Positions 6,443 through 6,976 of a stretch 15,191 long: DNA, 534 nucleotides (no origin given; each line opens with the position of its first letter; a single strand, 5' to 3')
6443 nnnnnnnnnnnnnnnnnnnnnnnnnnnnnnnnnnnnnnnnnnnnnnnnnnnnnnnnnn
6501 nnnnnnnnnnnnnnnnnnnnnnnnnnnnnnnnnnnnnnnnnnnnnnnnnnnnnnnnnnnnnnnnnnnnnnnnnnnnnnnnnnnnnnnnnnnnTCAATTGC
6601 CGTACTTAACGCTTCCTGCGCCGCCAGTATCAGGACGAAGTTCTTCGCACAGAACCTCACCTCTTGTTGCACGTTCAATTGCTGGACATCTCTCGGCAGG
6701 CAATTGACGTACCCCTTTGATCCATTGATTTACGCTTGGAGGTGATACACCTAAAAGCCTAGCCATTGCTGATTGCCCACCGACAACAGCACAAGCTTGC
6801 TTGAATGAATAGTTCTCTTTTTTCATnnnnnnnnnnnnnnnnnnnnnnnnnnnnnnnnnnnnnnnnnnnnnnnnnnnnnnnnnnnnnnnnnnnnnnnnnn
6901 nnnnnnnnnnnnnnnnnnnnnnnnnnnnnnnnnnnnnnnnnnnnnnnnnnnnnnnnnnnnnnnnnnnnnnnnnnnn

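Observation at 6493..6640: Deletion fusing a truncated ydaS to a 3' remnant of ydaT; the toxic ydaT gene is largely missing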

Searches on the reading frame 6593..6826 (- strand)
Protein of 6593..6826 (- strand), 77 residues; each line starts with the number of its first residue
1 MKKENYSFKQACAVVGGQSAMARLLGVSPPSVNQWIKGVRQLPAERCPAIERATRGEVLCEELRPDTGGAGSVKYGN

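Call 12: find_encoding_contigs(protein=window:6593-6826:-, flank=10000, max_places=10)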
Protein window:6593-6826:- (77 aa): 24 contigs read that carry it; 6 places shown.
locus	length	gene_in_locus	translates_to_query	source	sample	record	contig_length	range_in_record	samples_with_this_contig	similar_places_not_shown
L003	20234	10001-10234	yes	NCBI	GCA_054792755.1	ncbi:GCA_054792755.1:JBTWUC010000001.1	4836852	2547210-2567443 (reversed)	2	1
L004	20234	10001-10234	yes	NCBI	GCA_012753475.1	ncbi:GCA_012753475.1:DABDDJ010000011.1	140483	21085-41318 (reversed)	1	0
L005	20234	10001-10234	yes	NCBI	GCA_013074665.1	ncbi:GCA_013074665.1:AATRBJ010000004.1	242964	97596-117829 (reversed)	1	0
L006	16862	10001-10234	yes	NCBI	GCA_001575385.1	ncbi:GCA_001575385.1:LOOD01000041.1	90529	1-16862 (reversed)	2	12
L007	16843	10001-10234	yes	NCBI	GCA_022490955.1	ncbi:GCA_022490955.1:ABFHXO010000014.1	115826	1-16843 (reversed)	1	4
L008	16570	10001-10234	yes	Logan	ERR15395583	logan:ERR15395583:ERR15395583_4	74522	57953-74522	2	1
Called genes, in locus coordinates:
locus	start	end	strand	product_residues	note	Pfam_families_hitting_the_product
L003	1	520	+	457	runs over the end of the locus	PF00270:DEAD, PF04851:ResIII, PF00271:Helicase_C, PF03880:DbpA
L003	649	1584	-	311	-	PF01171:ATP_bind_3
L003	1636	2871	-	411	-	PF12167:Arm-DNA-bind_2, PF00589:Phage_integrase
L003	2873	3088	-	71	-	PF06806:DUF1233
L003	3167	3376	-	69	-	PF06688:DUF1187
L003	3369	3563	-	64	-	PF14354:Lar_restr_allev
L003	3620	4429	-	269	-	PF03837:RecT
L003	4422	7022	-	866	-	PF06630:Exonuc_VIII, PF12684:DUF3799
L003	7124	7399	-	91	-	-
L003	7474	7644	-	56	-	PF04181:RPAP2_Rtr1 (weak), PF27493:YdaE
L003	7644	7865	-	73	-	PF27398:KilR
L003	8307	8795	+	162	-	PF14163:SieB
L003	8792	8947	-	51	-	PF07151:DUF1391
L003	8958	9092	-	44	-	-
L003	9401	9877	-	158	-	-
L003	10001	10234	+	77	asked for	PF14549:P22_Cro, PF15943:YdaS_toxin, PF01381:HTH_3 (weak)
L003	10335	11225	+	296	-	PF07120:DUF1376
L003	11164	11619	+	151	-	PF03245:Phage_lysis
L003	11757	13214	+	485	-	PF02386:TrkH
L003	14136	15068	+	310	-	PF20691:TAGT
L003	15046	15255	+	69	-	-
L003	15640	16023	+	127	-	-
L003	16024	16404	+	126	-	-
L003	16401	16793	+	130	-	PF13554:Phage_tail_terminator_5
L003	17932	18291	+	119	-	PF27119:Phage_YdaY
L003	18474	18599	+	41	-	-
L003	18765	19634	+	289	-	-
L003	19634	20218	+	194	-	PF28596:Caudo_TAP_N, PF02413:Caudo_TAP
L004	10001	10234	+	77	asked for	PF14549:P22_Cro, PF15943:YdaS_toxin, PF01381:HTH_3 (weak)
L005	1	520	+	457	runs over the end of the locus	PF00270:DEAD, PF04851:ResIII, PF00271:Helicase_C, PF03880:DbpA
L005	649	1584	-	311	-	PF01171:ATP_bind_3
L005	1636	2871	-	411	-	PF12167:Arm-DNA-bind_2, PF00589:Phage_integrase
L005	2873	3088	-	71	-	PF06806:DUF1233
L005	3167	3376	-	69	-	PF06688:DUF1187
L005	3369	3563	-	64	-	PF14354:Lar_restr_allev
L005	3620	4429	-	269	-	PF03837:RecT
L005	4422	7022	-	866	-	PF06630:Exonuc_VIII, PF12684:DUF3799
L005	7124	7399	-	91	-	-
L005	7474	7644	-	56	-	PF04181:RPAP2_Rtr1 (weak), PF27493:YdaE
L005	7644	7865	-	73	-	PF27398:KilR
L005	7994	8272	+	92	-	-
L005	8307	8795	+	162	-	PF14163:SieB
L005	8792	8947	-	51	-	PF07151:DUF1391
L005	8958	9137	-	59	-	-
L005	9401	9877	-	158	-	-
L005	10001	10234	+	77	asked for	PF14549:P22_Cro, PF15943:YdaS_toxin, PF01381:HTH_3 (weak)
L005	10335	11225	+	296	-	PF07120:DUF1376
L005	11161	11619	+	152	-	PF03245:Phage_lysis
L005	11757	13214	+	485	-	PF02386:TrkH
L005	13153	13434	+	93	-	-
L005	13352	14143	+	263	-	PF02195:ParB_N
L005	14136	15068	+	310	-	PF20691:TAGT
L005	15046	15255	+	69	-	-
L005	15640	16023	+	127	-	-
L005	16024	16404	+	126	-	-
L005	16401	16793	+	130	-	PF13554:Phage_tail_terminator_5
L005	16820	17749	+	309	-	PF18906:Phage_tube_2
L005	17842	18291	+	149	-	PF27119:Phage_YdaY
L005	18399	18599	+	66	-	-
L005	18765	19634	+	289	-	-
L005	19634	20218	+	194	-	PF28596:Caudo_TAP_N, PF02413:Caudo_TAP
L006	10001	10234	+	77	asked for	PF14549:P22_Cro, PF15943:YdaS_toxin, PF01381:HTH_3 (weak)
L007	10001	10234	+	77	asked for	PF14549:P22_Cro, PF15943:YdaS_toxin, PF01381:HTH_3 (weak)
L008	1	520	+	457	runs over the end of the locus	PF00270:DEAD, PF04851:ResIII, PF00271:Helicase_C, PF03880:DbpA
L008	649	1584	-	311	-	PF01171:ATP_bind_3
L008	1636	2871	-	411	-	PF12167:Arm-DNA-bind_2, PF00589:Phage_integrase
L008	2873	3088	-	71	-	PF06806:DUF1233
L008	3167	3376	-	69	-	PF06688:DUF1187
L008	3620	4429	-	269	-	PF03837:RecT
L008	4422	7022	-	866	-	PF06630:Exonuc_VIII, PF12684:DUF3799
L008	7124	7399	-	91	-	-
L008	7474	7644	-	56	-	PF04181:RPAP2_Rtr1 (weak), PF27493:YdaE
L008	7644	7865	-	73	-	PF27398:KilR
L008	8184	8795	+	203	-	PF14163:SieB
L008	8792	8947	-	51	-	PF07151:DUF1391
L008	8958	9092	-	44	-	-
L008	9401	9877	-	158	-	-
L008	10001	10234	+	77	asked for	PF14549:P22_Cro, PF15943:YdaS_toxin, PF01381:HTH_3 (weak)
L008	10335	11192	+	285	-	PF07120:DUF1376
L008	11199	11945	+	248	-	PF01695:IstB_IS21, PF00308:Bac_DnaA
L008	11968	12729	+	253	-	PF07789:DUF1627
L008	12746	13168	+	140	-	PF06163:DUF977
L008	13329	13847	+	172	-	PF06530:Phage_antitermQ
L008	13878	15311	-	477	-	-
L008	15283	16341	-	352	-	PF04245:NA37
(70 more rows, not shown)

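Call 14: search_protein_families(library=pfam, proteins=[window:6593-6826:-], max_evalue=0.01)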
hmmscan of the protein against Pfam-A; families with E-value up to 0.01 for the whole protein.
window:6593-6826:- (77 aa): 5 families
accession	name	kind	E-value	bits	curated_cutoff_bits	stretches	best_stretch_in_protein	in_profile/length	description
PF15943.11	YdaS_toxin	-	1.6e-28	98.7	30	1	9-67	2-60/65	Bacterial toxin YdaS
PF14549.12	P22_Cro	-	1.7e-09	37.7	30.2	1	9-57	3-48/60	DNA-binding transcriptional regulator Cro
PF01381.28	HTH_3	-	1.7e-05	25.2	23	1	18-54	12-48/55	Helix-turn-helix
PF13518.12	HTH_28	-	0.0028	18.1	25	1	18-41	15-38/52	Helix-turn-helix domain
PF13384.12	HTH_23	-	0.0088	16.3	24.6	0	22-38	24-40/50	Homeodomain-like domain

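Call 16: list_cluster_members(proteins=[window:6593-6826:-, L001:6675-6971:+, L001:6994-7416:+])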
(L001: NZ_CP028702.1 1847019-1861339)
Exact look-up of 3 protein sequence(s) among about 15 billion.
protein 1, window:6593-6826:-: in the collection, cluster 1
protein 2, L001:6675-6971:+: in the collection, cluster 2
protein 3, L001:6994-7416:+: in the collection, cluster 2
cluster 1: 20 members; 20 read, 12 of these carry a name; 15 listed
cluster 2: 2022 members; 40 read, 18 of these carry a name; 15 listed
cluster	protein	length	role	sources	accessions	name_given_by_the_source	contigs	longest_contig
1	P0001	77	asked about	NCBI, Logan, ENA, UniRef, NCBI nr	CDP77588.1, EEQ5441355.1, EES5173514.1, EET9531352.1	TPA: transcriptional regulator [Escherichia coli] | helix-turn-helix domain-containing protein n=1 Tax=Escherichia coli TaxID=562 ... | transcriptional regulator [Escherichia coli]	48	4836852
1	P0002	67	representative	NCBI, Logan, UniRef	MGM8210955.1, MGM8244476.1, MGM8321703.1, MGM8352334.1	helix-turn-helix domain-containing protein [Escherichia coli] | helix-turn-helix domain-containing protein n=1 Tax=Escherichia coli TaxID=562 ...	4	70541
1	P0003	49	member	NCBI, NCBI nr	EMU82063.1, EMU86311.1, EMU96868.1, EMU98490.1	hypothetical protein ECMP0210175_1350 [Escherichia coli MP021017.5] | hypothetical protein ECMP0210179_1255 [Escherichia coli MP021017.9]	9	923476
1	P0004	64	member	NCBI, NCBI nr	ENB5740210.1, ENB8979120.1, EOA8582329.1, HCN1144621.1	toxin YdaS, partial [Escherichia coli] | toxin YdaS [Escherichia coli]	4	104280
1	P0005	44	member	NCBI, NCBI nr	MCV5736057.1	toxin YdaS, partial [Escherichia coli] | toxin YdaS [Escherichia coli]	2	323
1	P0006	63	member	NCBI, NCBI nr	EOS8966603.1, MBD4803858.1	toxin YdaS, partial [Shigella boydii] | toxin YdaS [Xanthomonas citri pv. citri]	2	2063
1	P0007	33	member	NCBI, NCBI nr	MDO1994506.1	toxin YdaS, partial [Escherichia coli] | toxin YdaS [Escherichia coli]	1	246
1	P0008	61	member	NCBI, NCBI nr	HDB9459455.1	TPA: toxin YdaS, partial [Escherichia coli] | toxin YdaS [Escherichia coli]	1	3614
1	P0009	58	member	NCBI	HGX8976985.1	TPA: toxin YdaS, partial [Escherichia coli]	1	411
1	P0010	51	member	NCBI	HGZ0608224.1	TPA: toxin YdaS, partial [Escherichia coli]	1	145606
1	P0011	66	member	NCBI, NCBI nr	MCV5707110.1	toxin YdaS, partial [Escherichia coli] | toxin YdaS [Escherichia coli]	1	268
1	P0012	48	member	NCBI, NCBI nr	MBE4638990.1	toxin YdaS, partial [Escherichia coli] | toxin YdaS [Escherichia coli]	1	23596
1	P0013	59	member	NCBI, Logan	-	-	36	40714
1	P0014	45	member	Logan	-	-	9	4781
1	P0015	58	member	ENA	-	-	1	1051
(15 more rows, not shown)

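Call 33: find_encoding_contigs(protein=P0002, flank=4000, max_places=3)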
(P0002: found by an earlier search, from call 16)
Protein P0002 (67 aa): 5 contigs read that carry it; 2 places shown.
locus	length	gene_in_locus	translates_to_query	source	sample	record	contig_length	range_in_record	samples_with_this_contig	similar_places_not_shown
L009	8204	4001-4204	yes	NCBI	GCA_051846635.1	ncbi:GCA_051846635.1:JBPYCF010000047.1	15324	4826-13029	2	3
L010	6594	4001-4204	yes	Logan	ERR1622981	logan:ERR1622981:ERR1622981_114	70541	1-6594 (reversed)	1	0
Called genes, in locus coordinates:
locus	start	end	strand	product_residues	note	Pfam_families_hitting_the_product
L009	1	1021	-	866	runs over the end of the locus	PF06630:Exonuc_VIII, PF12684:DUF3799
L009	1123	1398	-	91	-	-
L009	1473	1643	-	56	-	PF04181:RPAP2_Rtr1 (weak), PF27493:YdaE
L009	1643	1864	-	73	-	PF27398:KilR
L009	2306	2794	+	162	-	PF14163:SieB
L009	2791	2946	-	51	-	PF07151:DUF1391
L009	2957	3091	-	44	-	-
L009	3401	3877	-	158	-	-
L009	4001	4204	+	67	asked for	PF14549:P22_Cro, PF15943:YdaS_toxin, PF01381:HTH_3 (weak)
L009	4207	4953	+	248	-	PF01695:IstB_IS21, PF00308:Bac_DnaA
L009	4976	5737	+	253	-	PF07789:DUF1627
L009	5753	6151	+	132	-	PF06163:DUF977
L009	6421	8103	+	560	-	PF03235:GmrSD_N, PF07510:GmrSD_C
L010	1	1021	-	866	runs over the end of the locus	PF06630:Exonuc_VIII, PF12684:DUF3799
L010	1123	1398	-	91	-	-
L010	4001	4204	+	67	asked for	PF14549:P22_Cro, PF15943:YdaS_toxin, PF01381:HTH_3 (weak)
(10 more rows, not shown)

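Call 34: find_encoding_contigs(protein=P0013, flank=4000, max_places=3)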
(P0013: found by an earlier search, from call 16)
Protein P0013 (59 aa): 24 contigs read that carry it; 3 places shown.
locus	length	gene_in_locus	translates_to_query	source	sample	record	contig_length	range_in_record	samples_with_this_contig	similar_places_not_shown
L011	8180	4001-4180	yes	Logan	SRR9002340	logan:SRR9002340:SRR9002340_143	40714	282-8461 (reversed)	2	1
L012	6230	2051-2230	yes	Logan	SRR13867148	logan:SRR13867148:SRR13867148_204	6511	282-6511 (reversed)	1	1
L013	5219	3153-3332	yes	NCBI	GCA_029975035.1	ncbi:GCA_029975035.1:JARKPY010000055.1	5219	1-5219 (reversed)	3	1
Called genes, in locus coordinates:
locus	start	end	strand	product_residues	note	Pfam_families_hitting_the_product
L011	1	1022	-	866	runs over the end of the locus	PF06630:Exonuc_VIII, PF12684:DUF3799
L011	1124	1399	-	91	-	-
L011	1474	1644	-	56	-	PF04181:RPAP2_Rtr1 (weak), PF27493:YdaE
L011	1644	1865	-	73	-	PF27398:KilR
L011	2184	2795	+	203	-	PF14163:SieB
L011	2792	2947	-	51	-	PF07151:DUF1391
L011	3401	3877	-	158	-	-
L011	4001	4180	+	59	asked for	PF14549:P22_Cro, PF15943:YdaS_toxin, PF01381:HTH_3 (weak)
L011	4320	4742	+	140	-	PF06254:YdaT_toxin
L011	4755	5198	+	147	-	PF07105:DUF1367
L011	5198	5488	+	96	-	PF07102:YbcO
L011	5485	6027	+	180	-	PF06576:DUF1133, PF06530:Phage_antitermQ (faint)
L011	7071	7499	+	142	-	PF06519:TolA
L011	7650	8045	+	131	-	PF06519:TolA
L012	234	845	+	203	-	PF14163:SieB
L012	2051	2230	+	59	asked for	PF14549:P22_Cro, PF15943:YdaS_toxin, PF01381:HTH_3 (weak)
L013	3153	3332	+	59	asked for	PF14549:P22_Cro, PF15943:YdaS_toxin, PF01381:HTH_3 (weak)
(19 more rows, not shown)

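Call 60: predict_structure(alignment_id=A1)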
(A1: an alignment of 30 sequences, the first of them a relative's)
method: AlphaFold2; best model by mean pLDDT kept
length: 98 residues; sequences in the alignment: 30
mean_pLDDT: 78.8   pTM: 0.58
mean pLDDT of the five models: 78.8, 78.8, 78.4, 76.5, 75.8
residues with pLDDT >= 90: 39; 70-90: 29; 50-70: 24; < 50: 6
segments of 3 or more residues with pLDDT < 50: 81-83
pLDDT, mean of each block of 10 residues (from residue 1): 78 92 92 91 89 90 85 60 50 56
secondary structure, 60 per line:
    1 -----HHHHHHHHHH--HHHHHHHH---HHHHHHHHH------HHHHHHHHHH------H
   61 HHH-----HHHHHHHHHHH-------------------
elements in order: H6-15 H18-25 H29-37 H44-53 H60-63 H69-79

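Call 68: search_protein_families(library=ncbifam, proteins=[window:6593-6826:-], max_evalue=0.001)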
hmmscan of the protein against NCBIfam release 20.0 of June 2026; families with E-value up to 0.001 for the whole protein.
window:6593-6826:- (77 aa): 1 family
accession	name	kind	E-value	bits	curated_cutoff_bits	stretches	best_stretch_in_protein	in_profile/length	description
NF046037.1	carphisopro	domain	1.2e-06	28.6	38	1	15-55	8-47/54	carph-isopro domain-containing protein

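Call 71: fold_search(model_id=the predicted structure, library=pdb)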
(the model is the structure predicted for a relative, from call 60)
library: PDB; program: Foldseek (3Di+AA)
matches with E <= 10: 318; with E <= 0.001: 3
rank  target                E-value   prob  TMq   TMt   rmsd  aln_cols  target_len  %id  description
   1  3bd1_C                2.9e-04  1.00  0.56  0.83   1.5        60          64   45  Structure of the Cro protein from putative prophage element Xfaso 1 in Xylella fastidiosa strain Ann-1 (released 2008-03-25)
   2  3bd1_A                6.5e-04  1.00  0.58  0.85   1.4        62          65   42  Structure of the Cro protein from putative prophage element Xfaso 1 in Xylella fastidiosa strain Ann-1 (released 2008-03-25)
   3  3bd1_B                7.8e-04  1.00  0.58  0.87   1.5        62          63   44  Structure of the Cro protein from putative prophage element Xfaso 1 in Xylella fastidiosa strain Ann-1 (released 2008-03-25)
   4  8c7k_MODEL_1_A        2.7e-03  1.00  0.54  0.49  11.7       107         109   26  YdaS from E. coli O157:H7 cryptic prophage CP-933P (released 2023-01-25)
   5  5w8y_MODEL_1_A        2.0e-02  1.00  0.47  0.66   3.8        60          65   42  Solution Structure of XPH1, a Hybrid Sequence of Xfaso 1 and Pfl 6, Two Cro Proteins With Different Folds (released 2018-07-11)
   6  8co2_B                2.4e-02  1.00  0.55  0.69   3.1        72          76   33  YdaS N-terminal domain from prophage CP-933P in E. coli O157:H7 (released 2023-03-08)
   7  6on0_A                8.7e-02  0.99  0.44  0.63   3.8        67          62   22  STRUCTURE OF N15 CRO COMPLEXED WITH CONSENSUS OPERATOR DNA (released 2019-05-15)
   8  2hin_B                9.3e-02  0.99  0.43  0.60   4.4        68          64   22  Structure of N15 Cro at 1.05 A: an ortholog of lambda Cro with a completely different but equally effective dimerizati (released 2007-07-10)
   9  8co2_A                9.8e-02  1.00  0.56  0.71   2.8        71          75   34  YdaS N-terminal domain from prophage CP-933P in E. coli O157:H7 (released 2023-03-08)
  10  7jvt_D                9.8e-02  1.00  0.60  0.32   2.9        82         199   16  Crystal structure of a lambda-186 hybrid repressor (released 2021-09-08)
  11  1lli_A                9.8e-02  0.99  0.52  0.57   4.5        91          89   18  THE CRYSTAL STRUCTURE OF A MUTANT PROTEIN WITH ALTERED BUT IMPROVED HYDROPHOBIC CORE PACKING (released 1994-08-31)
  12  6on0_B                1.2e-01  0.99  0.43  0.61   4.2        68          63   22  STRUCTURE OF N15 CRO COMPLEXED WITH CONSENSUS OPERATOR DNA (released 2019-05-15)
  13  5d50_K                1.5e-01  0.89  0.44  0.28  15.3        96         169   21  Crystal structure of Rep-Ant complex from Salmonella-temperate phage (released 2016-04-27)
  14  1lmb_4                1.6e-01  0.97  0.51  0.54   4.5        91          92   18  REFINED 1.8 ANGSTROM CRYSTAL STRUCTURE OF THE LAMBDA REPRESSOR-OPERATOR COMPLEX (released 1991-11-05)
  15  5d50_A                1.9e-01  0.89  0.45  0.28  14.9        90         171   21  Crystal structure of Rep-Ant complex from Salmonella-temperate phage (released 2016-04-27)
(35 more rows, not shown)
